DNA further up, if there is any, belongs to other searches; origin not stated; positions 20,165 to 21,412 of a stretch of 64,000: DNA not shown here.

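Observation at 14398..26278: Eleven-gene, about 12-kb minus-strand operon: candidate exogenous-lipid scavenging and re-acylation system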

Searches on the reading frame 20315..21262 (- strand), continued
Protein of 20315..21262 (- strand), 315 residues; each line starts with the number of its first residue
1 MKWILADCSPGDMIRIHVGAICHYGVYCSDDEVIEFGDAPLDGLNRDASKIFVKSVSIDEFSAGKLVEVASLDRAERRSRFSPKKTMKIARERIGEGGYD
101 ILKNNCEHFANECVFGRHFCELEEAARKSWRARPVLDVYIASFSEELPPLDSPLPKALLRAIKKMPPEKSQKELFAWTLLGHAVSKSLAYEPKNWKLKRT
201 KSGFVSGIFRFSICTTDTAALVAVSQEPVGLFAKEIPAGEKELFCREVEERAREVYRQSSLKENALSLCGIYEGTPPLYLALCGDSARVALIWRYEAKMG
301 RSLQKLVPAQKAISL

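Call 50: find_encoding_contigs(protein=P0001, flank=1000, max_places=4)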
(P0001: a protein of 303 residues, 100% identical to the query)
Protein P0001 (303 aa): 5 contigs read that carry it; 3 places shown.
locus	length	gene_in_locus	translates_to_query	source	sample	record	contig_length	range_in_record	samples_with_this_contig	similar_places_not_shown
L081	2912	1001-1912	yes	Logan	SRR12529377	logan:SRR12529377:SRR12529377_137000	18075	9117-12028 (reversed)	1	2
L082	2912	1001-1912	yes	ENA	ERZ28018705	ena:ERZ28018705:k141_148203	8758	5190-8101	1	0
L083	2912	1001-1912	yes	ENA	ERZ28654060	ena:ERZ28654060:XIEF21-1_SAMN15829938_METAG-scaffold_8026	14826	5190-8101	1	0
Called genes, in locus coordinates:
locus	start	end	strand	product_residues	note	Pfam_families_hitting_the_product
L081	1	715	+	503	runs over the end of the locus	PF00501:AMP-binding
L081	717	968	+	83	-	-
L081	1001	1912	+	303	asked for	PF04970:LRAT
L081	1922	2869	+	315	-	PF12146:Hydrolase_4 (faint), PF00561:Abhydrolase_1, PF12697:Abhydrolase_6 (faint), PF00326:Peptidase_S9 (faint)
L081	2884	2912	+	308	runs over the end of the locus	PF02645:DegV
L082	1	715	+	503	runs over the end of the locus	PF00501:AMP-binding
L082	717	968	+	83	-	-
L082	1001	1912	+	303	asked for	PF04970:LRAT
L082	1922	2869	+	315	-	PF12146:Hydrolase_4 (faint), PF00561:Abhydrolase_1, PF12697:Abhydrolase_6 (faint), PF00326:Peptidase_S9 (faint)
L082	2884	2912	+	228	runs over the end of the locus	?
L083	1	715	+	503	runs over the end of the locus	PF00501:AMP-binding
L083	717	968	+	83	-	-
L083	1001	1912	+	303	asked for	PF04970:LRAT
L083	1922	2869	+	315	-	PF12146:Hydrolase_4 (faint), PF00561:Abhydrolase_1, PF12697:Abhydrolase_6 (faint), PF00326:Peptidase_S9 (faint)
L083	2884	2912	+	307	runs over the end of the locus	-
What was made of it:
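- Tried and rejected: The window's own protein occurs only in metagenome assemblies (call 50).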

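Call 56: search_protein_families(library=pfam, proteins=[L046:7588-9756:+, L064:34-2151:+, L026:6956-8251:+, L031:4254-5561:+], max_evalue=0.001)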
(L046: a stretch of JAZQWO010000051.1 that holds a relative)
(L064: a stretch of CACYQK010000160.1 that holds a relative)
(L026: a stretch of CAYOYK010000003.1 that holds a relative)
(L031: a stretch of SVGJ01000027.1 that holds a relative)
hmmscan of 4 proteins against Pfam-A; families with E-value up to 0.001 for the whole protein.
L046:7588-9756:+ (722 aa): 3 families
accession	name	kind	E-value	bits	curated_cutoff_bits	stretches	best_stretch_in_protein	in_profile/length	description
PF00501.34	AMP-binding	-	1.3e-61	209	29.9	1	253-580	5-383/384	AMP-binding enzyme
PF01553.26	Acyltransferase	-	1.9e-21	76.7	23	1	41-159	8-131/132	Acyltransferase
PF23562.2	AMP-binding_C_3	-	1.3e-05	26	20.8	1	618-719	2-107/124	AMP-binding enzyme C-terminal domain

L064:34-2151:+ (705 aa): 3 families
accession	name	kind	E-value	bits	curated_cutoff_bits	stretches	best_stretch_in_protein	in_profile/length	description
PF00501.34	AMP-binding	-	3.3e-55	187.9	29.9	1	235-563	4-383/384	AMP-binding enzyme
PF01553.26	Acyltransferase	-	7.6e-22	78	23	1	53-167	13-132/132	Acyltransferase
PF23562.2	AMP-binding_C_3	-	2.6e-05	25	20.8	1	599-701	2-105/124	AMP-binding enzyme C-terminal domain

L026:6956-8251:+ (431 aa): 2 families
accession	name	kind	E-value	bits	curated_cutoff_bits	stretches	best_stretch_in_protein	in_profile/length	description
PF01553.26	Acyltransferase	-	8.8e-41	139.3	23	2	39-153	13-130/132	Acyltransferase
PF03279.18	Lip_A_acyltrans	-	0.00011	22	22.3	0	3-197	84-273/295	Bacterial lipid A biosynthesis acyltransferase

L031:4254-5561:+ (435 aa): 1 family
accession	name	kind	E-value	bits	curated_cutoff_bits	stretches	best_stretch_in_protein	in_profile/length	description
PF01553.26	Acyltransferase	-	4.7e-48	162.8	23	2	25-152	4-130/132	Acyltransferase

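Call 57: search_protein_families(library=ncbifam, proteins=[L046:7588-9756:+, L064:34-2151:+], max_evalue=0.00001)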
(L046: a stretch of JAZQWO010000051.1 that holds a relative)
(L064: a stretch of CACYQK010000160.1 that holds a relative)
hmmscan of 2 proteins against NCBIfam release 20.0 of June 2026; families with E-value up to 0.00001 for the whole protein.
L046:7588-9756:+ (722 aa): 106 families (the best 25 are shown)
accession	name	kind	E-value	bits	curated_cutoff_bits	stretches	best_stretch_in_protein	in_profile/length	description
NF004837.0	PRK06187.1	subfamily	1.5e-66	224.8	476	1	242-649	7-454/531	long-chain-fatty-acid--CoA ligase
NF052269.1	Staph_lig_FadD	equivalog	2.6e-62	210.8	650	1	258-653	15-429/499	long-chain-fatty-acid--CoA ligase FadD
NF004114.0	PRK05605.1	equivalog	1.8e-58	198.3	766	2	375-648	211-500/575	long-chain-fatty-acid--CoA ligase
TIGR01923.1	menE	equivalog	1.1e-54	186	330.15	1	270-655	1-386/442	o-succinylbenzoate--CoA ligase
NF005801.1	PRK07656.1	equivalog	2.5e-54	184.8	657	2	359-648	138-434/500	FadD3 family acyl-CoA ligase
NF005307.0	PRK06839.1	equivalog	6.8e-51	173.4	748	1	257-653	16-429/496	o-succinylbenzoate--CoA ligase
NF004758.0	PRK06087.1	equivalog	5.5e-47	160.4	736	2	381-649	184-465/548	medium-chain fatty-acid--CoA ligase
NF006386.0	PRK08633.1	equivalog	8.4e-47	159.5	1221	2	380-640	777-1064/1147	acyl-[ACP]--phospholipid O-acyltransferase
NF002966.0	PRK03640.1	equivalog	2e-45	155.3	556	1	257-654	16-419/483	o-succinylbenzoate--CoA ligase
NF006523.0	PRK08974.1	equivalog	3.2e-45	154.3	884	2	382-645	203-482/561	long-chain-fatty-acid--CoA ligase FadD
NF005714.0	PRK07529.1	subfamily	2.7e-44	151.5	632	1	361-644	194-502/640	acyl-CoA synthetase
NF006539.0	PRK09029.1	equivalog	7.7e-44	150.3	494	1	247-654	7-390/458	o-succinylbenzoate--CoA ligase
NF004511.1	PRK05852.1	equivalog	1.1e-43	149.6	650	1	262-655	20-442/505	FadD7 family fatty acid--CoA ligase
NF006181.0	PRK08314.1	subfamily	2.8e-43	148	705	2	360-654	179-489/563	long-chain-fatty-acid--CoA ligase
NF006182.0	PRK08316.1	subfamily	5.1e-43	147.3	663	1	243-652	11-452/523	fatty acyl-CoA synthetase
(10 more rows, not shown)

L064:34-2151:+ (705 aa): 95 families (the best 25 are shown)
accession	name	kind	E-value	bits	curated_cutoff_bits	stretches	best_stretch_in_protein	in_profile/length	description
NF004837.0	PRK06187.1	subfamily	5.3e-54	183.3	476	2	349-672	151-487/531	long-chain-fatty-acid--CoA ligase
TIGR01923.1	menE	equivalog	1.1e-51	176.1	330.15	1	253-635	1-385/442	o-succinylbenzoate--CoA ligase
NF004114.0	PRK05605.1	equivalog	1.8e-50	171.9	766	1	361-668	214-537/575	long-chain-fatty-acid--CoA ligase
NF052269.1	Staph_lig_FadD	equivalog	8.1e-49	166.3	650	1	247-631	21-426/499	long-chain-fatty-acid--CoA ligase FadD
NF005801.1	PRK07656.1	equivalog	4.1e-45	154.3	657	1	356-630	152-435/500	FadD3 family acyl-CoA ligase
NF002966.0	PRK03640.1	equivalog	2.2e-43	148.6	556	1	241-636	17-420/483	o-succinylbenzoate--CoA ligase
NF005307.0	PRK06839.1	equivalog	3.8e-42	144.6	748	1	241-635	17-430/496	o-succinylbenzoate--CoA ligase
NF006386.0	PRK08633.1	equivalog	3.5e-41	140.9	1221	1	53-620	440-1063/1147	acyl-[ACP]--phospholipid O-acyltransferase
NF006539.0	PRK09029.1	equivalog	9.3e-39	133.5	494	1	231-638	8-395/458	o-succinylbenzoate--CoA ligase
NF006182.0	PRK08316.1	subfamily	2.1e-38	132.1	663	1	223-637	8-456/523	fatty acyl-CoA synthetase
NF005291.0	PRK06814.1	equivalog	1.7e-37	128.9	1349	1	51-623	451-1057/1140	acyl-[ACP]--phospholipid O-acyltransferase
NF004511.1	PRK05852.1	equivalog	1.9e-37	129.1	650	1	244-653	19-459/505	FadD7 family fatty acid--CoA ligase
NF005714.0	PRK07529.1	subfamily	5e-37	127.5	632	1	365-625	215-502/640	acyl-CoA synthetase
NF006181.0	PRK08314.1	subfamily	8.3e-37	126.7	705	1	349-662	186-516/563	long-chain-fatty-acid--CoA ligase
NF006523.0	PRK08974.1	equivalog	1.7e-36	125.5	884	1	371-657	209-513/561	long-chain-fatty-acid--CoA ligase FadD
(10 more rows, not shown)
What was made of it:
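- The g03-g04 fusion reproduces the Aas architecture (calls 56, 57).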

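Call 67: predict_structure(alignment_id=A1)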
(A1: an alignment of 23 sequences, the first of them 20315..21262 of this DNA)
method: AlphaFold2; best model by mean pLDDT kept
length: 315 residues; sequences in the alignment: 23
mean_pLDDT: 85.8   pTM: 0.66
mean pLDDT of the five models: 85.8, 85.0, 83.4, 83.3, 82.2
residues with pLDDT >= 90: 156; 70-90: 118; 50-70: 38; < 50: 3
segments of 3 or more residues with pLDDT < 50: none
pLDDT, mean of each block of 10 residues (from residue 1): 96 94 96 93 80 96 96 95 98 90 85 95 82 85 90 89 95 95 91 89 90 93 92 82 78 65 56 70 81 78 64 50
secondary structure, 60 per line:
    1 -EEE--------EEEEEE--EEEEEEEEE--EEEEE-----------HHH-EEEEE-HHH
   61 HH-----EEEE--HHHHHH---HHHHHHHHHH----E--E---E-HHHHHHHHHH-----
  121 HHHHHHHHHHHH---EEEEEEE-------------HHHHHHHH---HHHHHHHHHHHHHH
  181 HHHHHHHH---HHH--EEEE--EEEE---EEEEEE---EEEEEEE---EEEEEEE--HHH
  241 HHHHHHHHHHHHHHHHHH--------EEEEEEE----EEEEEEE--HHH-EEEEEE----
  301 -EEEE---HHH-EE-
elements in order: E2-4 E13-18 E21-29 E32-36 E52-56 H58-62 E68-71 H74-79 H83-92 H106-115 H121-132 E136-142 H156-163 H167-188 E197-200 E203-206 E210-215 E219-225 E229-235 H238-258 E267-273 E278-284 E291-296 E302-305

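Call 69: fold_search(model_id=the predicted structure, library=pdb)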
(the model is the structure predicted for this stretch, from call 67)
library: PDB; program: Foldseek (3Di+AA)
matches with E <= 10: 235; with E <= 0.001: 11
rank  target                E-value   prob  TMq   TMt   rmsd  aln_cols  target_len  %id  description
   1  7zom                  1.6e-06  1.00  0.28  0.78   3.1       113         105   25  Crystal structure of N-terminal catalytic domain of human PLAAT3 (released 2023-04-26)
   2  4fa0                  2.3e-06  1.00  0.29  0.81   2.9       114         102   25  Crystal structure of human AdPLA to 2.65 A resolution (released 2012-06-06)
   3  4dot                  5.6e-06  1.00  0.28  0.80   3.5       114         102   24  Crystal structure of human HRASLS3. (released 2012-05-30)
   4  4dpz                  5.9e-06  1.00  0.29  0.77   3.5       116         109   26  Crystal structure of human HRASLS2 (released 2012-05-30)
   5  7zot_A                1.0e-05  1.00  0.29  0.71   4.9       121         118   22  crystal structure of PLAAT4 N-terminal domain (released 2022-10-26)
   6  7c3z                  2.6e-05  1.00  0.28  0.77   3.4       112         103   25  The structure of class II tumor suppressor protein H-REV107 (released 2021-05-19)
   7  2kyt_MODEL_1_A        3.9e-05  1.00  0.29  0.66   6.0       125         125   23  Solution structure of the H-REV107 N-terminal domain (released 2010-11-03)
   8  1qr0                  9.5e-05  1.00  0.28  0.37   9.3       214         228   12  CRYSTAL STRUCTURE OF THE 4'-PHOSPHOPANTETHEINYL TRANSFERASE SFP-COENZYME A COMPLEX (released 1999-12-10)
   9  4mrt_A                3.3e-04  1.00  0.27  0.36  10.6       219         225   12  Structure of the Phosphopantetheine Transferase Sfp in Complex with Coenzyme A and a Peptidyl Carrier Protein (released 2014-04-23)
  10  2lkt_MODEL_1_A        6.3e-04  1.00  0.27  0.61   5.3       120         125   23  Solution structure of N-terminal domain of human TIG3 in 2 M UREA (released 2012-10-24)
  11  4q95_B                7.1e-04  1.00  0.24  0.56  12.9       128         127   23  Crystal structure of HRASLS3/LRAT chimeric protein (released 2014-10-29)
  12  4q95_A                1.0e-03  1.00  0.22  0.47  13.4       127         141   20  Crystal structure of HRASLS3/LRAT chimeric protein (released 2014-10-29)
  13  2cg5_A                1.0e-03  1.00  0.32  0.37  11.3       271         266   13  Structure of aminoadipate-semialdehyde dehydrogenase- phosphopantetheinyl transferase in complex with cytosolic acyl c (released 2006-03-01)
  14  8iuf_E7               1.4e-03  1.00  0.32  0.40   3.9       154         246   12  Cryo-EM structure of Euglena gracilis super-complex I+III2+IV, composite (released 2024-02-28)
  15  2byd                  1.4e-03  1.00  0.22  0.24   7.3       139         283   17  Structure of aminoadipate-semialdehyde dehydrogenase- phosphopantetheinyl transferase (released 2005-08-05)
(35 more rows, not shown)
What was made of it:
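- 20315..21262 (-): g06: N-terminal PLAAT/LRAT-type Cys-His acyl-enzyme domain plus a C-terminal Sfp-fold PPTase domain that is degenerate in this genome. AF2 pLDDT is 86; Foldseek gives PLAAT3 TM 0.78-0.81 and Sfp E 1e-4 (calls 67, 69).
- On PLAAT/LRAT (PF04970) thiol acyltransferases: Foldseek gives PLAAT3 with TM 0.78 (call 69).
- On Sfp-type 4'-phosphopantetheinyl transferase: The fold is retained (call 69).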

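Call 71: list_cluster_members(proteins=[P0007, P0031, P0037, P0038, P0045, P0048, P0057, P0092, P0107, P0112])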
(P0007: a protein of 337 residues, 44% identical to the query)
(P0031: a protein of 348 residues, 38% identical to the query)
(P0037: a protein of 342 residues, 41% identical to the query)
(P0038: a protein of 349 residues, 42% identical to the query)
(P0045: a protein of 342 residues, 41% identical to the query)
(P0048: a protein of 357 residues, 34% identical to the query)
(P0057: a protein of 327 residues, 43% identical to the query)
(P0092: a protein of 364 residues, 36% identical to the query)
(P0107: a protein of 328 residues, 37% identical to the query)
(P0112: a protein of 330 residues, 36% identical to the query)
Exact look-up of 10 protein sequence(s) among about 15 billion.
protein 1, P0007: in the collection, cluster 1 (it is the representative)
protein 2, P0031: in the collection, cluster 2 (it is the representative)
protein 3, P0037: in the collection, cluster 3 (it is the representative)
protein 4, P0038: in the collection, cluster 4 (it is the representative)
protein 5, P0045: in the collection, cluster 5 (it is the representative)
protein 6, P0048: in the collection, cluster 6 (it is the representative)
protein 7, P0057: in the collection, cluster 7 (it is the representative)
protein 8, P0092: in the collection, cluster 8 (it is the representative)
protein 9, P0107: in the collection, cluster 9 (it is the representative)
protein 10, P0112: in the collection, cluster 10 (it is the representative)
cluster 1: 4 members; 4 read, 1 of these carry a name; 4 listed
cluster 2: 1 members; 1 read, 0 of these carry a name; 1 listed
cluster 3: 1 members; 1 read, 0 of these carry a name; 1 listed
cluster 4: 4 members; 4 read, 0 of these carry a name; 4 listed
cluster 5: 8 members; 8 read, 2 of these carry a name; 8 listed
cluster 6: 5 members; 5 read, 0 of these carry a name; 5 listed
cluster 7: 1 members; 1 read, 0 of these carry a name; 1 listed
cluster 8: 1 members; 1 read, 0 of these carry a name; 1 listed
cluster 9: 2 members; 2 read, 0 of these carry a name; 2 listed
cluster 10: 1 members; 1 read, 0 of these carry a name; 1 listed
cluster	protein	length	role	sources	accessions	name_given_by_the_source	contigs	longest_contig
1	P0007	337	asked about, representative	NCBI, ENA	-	-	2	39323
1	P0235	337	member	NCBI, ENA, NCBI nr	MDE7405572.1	MAG: lecithin retinol acyltransferase family protein [Clostridiales bacterium] | lecithin retinol acyltransferase family protein [Clostridiales bacterium]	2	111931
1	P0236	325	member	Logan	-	-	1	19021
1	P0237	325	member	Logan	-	-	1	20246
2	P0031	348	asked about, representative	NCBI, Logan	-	-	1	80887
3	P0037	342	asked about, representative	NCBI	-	-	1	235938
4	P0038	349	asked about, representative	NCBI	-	-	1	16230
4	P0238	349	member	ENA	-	-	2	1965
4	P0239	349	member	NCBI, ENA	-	-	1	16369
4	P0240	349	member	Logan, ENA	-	-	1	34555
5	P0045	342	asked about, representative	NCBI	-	-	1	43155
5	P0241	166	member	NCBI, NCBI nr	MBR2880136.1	MAG: lecithin retinol acyltransferase family protein, partial [Oscillospiraceae bacterium] | lecithin retinol acyltransferase family protein [Oscillospiraceae bacterium]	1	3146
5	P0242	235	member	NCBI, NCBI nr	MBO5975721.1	MAG: 4'-phosphopantetheinyl transferase superfamily protein, partial [Oscillospiraceae ... | 4'-phosphopantetheinyl transferase superfamily protein [Oscillospiraceae bacterium]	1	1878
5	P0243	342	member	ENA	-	-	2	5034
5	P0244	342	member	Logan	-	-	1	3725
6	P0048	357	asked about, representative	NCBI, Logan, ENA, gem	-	-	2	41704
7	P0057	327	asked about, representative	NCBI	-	-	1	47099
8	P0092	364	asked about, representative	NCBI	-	-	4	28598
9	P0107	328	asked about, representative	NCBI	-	-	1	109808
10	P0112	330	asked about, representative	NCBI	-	-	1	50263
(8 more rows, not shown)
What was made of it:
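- Tried and rejected: Names of NCBI members of ten homologue clusters are all MAGs with generic annotation (call 71).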

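Call 76: search_protein_representatives(alignment_id=A1)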
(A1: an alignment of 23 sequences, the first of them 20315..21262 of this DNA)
Query: 23 sequences, 347 profile positions. Proteins with E-value up to 0.001 (for the whole library): 38034; up to 1e-10: 4636; up to 1e-30: 633. The best 150 are listed.
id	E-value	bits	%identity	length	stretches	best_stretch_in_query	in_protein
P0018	6.3e-141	486.4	-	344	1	1-335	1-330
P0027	1.9e-136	471.7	-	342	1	1-338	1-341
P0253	4.7e-131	454.0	-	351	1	1-335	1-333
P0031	2.2e-128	445.2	-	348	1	1-346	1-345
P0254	3.9e-128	444.4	-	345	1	1-343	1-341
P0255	2.4e-127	441.8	-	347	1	1-344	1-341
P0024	1.1e-126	439.6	-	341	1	1-346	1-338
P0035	1.2e-124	432.9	-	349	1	1-343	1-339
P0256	5.0e-123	427.6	-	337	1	1-341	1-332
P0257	1.2e-122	426.3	-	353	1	1-345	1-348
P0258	1.8e-118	412.6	-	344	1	1-344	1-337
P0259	5.4e-118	411.0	-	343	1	1-345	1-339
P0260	1.3e-117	409.7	-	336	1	1-332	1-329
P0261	9.0e-116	403.7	-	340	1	1-338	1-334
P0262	2.4e-115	402.3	-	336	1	1-337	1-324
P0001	4.4e-94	332.4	-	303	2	13-263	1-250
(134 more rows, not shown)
